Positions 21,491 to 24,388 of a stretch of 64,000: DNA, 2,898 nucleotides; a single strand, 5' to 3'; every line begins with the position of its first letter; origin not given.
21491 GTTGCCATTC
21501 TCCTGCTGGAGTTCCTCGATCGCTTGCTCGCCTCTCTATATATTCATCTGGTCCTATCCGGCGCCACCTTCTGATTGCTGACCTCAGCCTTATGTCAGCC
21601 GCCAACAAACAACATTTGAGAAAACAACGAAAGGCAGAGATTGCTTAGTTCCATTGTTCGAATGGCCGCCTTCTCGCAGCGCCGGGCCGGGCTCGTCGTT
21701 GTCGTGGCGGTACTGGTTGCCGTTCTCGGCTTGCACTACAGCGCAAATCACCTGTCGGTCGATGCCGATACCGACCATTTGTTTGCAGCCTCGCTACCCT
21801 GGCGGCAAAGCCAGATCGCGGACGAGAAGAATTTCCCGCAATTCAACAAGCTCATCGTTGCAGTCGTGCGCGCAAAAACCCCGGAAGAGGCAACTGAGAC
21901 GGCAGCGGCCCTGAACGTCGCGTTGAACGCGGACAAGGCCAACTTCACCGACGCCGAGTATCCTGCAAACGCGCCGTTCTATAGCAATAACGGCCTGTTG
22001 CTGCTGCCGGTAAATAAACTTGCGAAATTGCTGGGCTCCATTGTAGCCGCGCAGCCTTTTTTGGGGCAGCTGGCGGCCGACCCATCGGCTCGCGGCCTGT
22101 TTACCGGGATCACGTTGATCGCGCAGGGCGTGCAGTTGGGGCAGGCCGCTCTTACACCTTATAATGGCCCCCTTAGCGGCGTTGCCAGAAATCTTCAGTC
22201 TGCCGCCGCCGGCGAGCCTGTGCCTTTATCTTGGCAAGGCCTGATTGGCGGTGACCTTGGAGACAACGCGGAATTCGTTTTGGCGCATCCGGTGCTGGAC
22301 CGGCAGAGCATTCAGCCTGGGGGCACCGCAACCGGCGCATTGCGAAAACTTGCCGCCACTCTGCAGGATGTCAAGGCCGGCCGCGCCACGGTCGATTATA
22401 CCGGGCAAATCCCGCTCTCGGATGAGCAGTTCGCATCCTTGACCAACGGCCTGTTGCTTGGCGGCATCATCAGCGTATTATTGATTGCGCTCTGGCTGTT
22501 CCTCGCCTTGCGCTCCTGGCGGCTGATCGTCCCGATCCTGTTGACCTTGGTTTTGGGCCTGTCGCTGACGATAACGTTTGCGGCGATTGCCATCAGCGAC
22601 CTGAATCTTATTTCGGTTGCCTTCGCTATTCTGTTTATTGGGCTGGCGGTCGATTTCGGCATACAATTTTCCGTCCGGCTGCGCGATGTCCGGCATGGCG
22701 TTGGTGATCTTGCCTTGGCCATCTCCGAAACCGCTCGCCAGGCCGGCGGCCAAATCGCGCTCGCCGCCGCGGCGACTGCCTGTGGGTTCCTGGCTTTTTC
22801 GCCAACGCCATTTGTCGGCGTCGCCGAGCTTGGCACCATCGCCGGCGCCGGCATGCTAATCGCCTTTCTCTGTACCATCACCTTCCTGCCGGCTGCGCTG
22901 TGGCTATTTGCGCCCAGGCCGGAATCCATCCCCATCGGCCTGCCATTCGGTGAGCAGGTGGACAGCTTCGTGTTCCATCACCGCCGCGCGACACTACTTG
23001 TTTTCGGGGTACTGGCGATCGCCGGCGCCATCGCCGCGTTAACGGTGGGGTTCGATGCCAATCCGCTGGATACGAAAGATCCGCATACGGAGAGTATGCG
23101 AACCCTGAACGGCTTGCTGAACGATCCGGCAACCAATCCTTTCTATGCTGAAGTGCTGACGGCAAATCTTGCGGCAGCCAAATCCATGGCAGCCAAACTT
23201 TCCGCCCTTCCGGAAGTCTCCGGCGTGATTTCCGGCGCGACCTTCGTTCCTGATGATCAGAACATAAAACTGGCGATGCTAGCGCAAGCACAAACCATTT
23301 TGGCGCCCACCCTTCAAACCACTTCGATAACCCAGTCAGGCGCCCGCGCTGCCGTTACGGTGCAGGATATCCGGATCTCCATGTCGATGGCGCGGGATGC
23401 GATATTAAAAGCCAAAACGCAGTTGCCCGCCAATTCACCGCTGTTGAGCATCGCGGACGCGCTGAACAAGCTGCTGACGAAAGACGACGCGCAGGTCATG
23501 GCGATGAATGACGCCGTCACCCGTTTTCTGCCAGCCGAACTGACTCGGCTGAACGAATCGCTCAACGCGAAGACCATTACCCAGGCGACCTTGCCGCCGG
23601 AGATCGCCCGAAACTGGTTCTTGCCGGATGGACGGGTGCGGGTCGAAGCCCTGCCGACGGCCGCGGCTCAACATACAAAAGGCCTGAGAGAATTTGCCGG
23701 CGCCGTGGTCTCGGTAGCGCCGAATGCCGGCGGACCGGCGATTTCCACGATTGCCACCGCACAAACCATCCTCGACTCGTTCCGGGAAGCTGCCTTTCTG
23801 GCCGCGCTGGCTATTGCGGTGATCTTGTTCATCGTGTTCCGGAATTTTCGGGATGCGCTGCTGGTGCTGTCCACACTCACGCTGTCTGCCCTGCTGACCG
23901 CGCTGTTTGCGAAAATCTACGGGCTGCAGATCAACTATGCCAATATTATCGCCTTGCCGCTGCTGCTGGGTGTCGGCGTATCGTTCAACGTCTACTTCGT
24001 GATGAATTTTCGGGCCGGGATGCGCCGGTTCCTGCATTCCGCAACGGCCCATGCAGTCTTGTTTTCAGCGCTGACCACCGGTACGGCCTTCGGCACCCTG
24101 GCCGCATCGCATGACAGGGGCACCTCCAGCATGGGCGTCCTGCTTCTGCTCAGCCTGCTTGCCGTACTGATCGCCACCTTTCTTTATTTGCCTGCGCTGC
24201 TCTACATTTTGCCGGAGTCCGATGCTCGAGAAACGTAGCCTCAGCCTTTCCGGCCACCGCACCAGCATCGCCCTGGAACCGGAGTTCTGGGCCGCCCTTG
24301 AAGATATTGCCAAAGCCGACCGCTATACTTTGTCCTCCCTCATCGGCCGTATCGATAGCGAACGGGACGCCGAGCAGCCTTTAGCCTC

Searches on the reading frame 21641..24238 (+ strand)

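Call 58: search_protein_families(library=pfam, proteins=[window:21641-24238:+], max_evalue=0.00001)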
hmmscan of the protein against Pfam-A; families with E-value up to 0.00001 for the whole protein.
window:21641-24238:+ (865 aa): 1 family
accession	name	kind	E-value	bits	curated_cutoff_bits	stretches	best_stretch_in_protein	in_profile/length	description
PF03176.21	MMPL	-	4.5e-25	88.7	20.5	2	233-426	106-305/333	MMPL family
